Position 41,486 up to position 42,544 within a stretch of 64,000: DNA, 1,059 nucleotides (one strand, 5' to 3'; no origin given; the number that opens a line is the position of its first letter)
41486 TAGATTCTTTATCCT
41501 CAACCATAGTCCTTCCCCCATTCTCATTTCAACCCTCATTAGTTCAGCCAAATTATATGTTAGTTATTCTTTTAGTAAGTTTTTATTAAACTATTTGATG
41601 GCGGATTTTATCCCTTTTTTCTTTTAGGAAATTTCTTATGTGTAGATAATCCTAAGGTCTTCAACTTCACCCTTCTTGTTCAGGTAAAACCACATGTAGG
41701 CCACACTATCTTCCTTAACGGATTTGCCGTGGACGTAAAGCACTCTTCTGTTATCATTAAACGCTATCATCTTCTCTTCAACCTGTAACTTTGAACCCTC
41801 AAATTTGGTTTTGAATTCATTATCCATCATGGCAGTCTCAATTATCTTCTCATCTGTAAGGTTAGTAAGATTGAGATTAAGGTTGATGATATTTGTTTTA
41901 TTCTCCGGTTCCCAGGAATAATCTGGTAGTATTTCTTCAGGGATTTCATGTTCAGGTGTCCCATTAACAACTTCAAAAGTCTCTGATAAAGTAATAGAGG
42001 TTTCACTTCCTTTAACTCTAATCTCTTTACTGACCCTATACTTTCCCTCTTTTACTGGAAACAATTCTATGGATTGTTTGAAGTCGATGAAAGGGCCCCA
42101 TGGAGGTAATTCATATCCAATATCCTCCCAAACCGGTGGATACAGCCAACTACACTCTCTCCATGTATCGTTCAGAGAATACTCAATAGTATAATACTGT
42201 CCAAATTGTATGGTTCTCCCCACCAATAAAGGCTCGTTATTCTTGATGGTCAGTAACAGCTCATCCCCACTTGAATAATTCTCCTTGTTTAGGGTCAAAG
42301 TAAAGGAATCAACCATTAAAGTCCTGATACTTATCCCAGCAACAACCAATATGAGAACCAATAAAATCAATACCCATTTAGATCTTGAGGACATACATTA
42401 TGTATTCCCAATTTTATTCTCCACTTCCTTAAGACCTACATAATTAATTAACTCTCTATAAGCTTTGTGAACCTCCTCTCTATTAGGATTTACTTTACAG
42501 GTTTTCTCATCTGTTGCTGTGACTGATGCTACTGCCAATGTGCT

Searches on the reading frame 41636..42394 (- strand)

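Call 86: search_protein_families(library=pfam, proteins=[window:41636-42394:-], max_evalue=0.001)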
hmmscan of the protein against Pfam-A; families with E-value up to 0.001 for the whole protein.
window:41636-42394:- (252 aa): 1 family
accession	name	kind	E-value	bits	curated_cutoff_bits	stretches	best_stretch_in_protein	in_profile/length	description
PF20251.4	Big_14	-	1.1e-15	57.9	27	1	30-140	4-103/104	Bacterial Ig-like domain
